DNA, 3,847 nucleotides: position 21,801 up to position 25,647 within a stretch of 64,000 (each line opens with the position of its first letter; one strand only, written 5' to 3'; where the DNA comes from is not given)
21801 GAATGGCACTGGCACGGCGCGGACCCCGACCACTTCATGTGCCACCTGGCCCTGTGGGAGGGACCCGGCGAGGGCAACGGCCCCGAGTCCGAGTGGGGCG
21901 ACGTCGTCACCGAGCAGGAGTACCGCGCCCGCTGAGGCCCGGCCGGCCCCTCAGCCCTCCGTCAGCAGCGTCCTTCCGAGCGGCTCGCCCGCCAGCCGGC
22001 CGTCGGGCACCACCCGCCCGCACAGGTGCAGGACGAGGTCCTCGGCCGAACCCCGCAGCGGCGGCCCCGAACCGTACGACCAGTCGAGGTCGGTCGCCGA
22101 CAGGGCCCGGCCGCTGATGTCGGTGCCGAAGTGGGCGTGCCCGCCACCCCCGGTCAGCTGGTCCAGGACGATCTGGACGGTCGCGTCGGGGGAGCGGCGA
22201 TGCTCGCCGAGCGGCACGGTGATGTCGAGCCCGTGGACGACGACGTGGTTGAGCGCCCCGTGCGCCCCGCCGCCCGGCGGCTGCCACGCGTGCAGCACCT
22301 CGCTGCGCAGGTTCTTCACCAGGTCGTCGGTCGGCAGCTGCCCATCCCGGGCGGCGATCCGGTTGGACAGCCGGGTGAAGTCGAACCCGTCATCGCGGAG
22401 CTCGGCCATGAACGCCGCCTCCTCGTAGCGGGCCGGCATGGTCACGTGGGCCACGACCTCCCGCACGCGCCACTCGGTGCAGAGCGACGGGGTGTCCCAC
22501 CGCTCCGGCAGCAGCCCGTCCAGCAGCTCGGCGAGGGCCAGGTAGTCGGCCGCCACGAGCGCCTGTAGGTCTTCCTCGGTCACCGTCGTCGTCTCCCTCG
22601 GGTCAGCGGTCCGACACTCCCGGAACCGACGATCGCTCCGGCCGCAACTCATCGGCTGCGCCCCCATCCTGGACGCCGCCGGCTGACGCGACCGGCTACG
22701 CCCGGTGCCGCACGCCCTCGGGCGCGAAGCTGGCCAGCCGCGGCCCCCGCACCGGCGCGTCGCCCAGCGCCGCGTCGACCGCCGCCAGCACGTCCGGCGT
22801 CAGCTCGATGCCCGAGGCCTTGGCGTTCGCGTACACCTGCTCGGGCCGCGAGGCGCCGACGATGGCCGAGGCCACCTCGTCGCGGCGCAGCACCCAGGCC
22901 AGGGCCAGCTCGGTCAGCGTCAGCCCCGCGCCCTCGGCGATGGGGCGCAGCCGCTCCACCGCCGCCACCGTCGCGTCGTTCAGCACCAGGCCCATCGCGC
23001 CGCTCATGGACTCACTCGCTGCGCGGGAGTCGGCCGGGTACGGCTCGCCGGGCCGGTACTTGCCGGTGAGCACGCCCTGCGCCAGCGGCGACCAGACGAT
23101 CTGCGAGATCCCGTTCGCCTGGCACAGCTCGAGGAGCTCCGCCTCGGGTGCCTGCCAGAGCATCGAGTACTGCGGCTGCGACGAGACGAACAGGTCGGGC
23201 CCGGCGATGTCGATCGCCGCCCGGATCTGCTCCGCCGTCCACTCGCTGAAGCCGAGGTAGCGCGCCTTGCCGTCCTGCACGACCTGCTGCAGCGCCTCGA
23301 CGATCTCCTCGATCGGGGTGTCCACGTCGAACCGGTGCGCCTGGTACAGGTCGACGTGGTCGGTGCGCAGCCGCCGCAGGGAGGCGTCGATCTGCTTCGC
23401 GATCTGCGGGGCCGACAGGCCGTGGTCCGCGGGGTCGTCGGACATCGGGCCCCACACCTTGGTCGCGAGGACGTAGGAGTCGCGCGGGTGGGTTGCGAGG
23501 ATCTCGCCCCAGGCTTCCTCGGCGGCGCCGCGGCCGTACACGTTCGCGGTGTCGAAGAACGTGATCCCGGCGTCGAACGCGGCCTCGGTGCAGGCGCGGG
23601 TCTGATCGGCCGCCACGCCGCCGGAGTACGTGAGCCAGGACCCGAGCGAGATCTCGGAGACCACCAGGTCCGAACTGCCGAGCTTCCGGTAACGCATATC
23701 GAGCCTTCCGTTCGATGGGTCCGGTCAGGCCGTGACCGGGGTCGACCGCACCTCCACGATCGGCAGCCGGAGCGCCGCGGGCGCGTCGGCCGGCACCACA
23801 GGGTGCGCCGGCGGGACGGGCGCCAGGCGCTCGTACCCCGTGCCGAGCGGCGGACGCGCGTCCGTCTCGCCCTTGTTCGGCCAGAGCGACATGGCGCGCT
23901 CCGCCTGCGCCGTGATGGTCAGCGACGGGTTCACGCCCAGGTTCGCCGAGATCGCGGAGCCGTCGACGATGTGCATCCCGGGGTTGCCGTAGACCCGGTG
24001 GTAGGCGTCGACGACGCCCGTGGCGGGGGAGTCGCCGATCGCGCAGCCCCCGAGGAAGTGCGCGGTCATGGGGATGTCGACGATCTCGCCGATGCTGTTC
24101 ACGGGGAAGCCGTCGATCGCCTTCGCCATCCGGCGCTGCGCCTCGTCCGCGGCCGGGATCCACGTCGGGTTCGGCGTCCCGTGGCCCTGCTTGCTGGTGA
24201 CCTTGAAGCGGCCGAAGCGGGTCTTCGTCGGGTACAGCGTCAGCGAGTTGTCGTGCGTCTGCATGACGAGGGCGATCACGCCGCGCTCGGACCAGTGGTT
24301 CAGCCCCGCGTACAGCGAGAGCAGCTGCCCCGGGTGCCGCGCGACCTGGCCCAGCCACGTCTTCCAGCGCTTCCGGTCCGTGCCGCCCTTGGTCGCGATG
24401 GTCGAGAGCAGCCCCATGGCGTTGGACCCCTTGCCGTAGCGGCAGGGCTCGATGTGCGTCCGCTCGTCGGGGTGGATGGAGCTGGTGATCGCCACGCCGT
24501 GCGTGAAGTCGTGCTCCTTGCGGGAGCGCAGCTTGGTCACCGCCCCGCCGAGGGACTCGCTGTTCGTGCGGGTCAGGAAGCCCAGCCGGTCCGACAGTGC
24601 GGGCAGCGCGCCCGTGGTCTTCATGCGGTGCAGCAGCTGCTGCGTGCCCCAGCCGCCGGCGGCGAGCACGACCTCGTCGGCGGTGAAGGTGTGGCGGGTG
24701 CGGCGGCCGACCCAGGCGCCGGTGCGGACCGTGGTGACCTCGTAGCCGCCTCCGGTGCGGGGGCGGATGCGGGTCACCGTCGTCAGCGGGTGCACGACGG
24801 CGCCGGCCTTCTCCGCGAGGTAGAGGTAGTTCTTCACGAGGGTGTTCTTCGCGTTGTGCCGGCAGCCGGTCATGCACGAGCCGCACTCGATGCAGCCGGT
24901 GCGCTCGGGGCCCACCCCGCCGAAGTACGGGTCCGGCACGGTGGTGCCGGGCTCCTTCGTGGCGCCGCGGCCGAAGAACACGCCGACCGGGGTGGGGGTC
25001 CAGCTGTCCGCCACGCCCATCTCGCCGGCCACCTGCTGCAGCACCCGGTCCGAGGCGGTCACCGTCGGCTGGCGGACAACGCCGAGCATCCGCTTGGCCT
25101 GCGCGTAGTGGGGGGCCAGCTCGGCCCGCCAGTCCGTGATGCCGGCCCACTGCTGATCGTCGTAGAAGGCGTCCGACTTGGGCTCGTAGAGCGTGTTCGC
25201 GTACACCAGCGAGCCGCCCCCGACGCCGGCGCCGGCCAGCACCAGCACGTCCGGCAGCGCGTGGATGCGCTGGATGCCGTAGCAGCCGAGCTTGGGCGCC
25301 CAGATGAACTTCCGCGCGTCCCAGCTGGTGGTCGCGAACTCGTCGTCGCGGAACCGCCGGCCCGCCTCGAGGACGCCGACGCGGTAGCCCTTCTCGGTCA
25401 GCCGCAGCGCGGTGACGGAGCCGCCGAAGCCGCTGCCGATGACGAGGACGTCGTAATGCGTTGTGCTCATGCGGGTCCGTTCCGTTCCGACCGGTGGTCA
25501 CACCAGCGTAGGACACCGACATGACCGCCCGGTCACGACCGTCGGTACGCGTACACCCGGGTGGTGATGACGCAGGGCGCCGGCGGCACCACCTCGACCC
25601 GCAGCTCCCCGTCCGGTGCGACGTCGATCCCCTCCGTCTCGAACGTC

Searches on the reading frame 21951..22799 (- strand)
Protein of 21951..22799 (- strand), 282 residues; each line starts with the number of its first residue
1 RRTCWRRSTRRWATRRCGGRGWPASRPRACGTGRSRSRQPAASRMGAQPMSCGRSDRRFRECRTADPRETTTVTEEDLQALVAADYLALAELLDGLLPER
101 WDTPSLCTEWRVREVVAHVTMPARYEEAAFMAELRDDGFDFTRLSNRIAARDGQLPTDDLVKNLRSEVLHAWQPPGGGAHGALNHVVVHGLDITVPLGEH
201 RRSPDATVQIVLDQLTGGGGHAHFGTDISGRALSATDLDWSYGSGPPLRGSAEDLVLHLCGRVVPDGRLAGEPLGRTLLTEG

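Call 54: search_protein_families(library=pfam, proteins=[window:21951-22799:-], max_evalue=0.00001)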
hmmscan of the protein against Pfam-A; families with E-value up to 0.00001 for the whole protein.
window:21951-22799:- (282 aa): 1 family
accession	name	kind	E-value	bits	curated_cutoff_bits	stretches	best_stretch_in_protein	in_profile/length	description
PF11716.13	MDMPI_N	-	5.2e-09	37.3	24.2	1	88-168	7-93/140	Mycothiol maleylpyruvate isomerase N-terminal domain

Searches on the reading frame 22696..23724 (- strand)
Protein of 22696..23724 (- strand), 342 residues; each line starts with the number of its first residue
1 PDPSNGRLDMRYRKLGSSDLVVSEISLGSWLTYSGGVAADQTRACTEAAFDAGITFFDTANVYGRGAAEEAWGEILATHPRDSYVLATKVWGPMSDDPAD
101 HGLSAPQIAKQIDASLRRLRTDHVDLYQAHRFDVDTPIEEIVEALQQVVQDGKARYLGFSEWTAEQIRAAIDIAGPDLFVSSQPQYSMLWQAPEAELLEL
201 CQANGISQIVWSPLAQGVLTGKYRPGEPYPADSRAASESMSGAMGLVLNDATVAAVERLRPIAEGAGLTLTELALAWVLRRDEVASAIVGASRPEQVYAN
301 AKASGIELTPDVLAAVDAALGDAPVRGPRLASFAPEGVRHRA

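Call 54: search_protein_families(library=pfam, proteins=[window:22696-23724:-], max_evalue=0.00001)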
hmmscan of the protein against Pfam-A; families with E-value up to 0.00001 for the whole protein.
window:22696-23724:- (342 aa): 1 family
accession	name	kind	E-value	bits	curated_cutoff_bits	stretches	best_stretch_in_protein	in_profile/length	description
PF00248.27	Aldo_ket_red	-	5.1e-77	259.3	24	1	24-319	1-289/291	Aldo/keto reductase family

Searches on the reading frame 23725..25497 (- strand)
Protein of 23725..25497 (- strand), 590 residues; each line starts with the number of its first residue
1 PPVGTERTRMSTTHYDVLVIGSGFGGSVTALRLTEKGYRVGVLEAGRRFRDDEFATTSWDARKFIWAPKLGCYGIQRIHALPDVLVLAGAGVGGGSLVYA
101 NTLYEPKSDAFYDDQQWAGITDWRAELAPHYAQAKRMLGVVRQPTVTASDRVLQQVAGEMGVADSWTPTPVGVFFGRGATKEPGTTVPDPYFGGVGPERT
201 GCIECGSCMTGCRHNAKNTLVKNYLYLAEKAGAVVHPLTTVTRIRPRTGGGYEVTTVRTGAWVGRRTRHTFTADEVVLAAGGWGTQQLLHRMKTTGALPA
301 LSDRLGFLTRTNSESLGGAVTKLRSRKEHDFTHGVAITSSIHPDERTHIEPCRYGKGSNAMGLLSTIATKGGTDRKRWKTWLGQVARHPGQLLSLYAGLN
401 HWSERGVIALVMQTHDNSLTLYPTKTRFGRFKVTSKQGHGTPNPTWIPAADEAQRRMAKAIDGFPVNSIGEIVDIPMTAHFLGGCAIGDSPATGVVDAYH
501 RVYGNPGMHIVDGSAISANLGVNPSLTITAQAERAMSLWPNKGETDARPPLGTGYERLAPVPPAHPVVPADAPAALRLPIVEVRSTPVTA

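Call 54: search_protein_families(library=pfam, proteins=[window:23725-25497:-], max_evalue=0.00001)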
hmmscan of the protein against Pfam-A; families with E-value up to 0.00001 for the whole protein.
window:23725-25497:- (590 aa): 4 families
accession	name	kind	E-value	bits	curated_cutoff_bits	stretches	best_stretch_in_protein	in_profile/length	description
PF01266.30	DAO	-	4.5e-12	46.6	27.9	1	16-293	1-214/353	FAD dependent oxidoreductase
PF05199.19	GMC_oxred_C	-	4.8e-12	47.1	24.6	1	478-532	85-139/139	GMC oxidoreductase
PF00732.25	GMC_oxred_N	-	7.3e-12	46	23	1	84-291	18-199/218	GMC oxidoreductase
PF00890.30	FAD_binding_2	-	2.3e-08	34.1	20.4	0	16-50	1-35/414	FAD binding domain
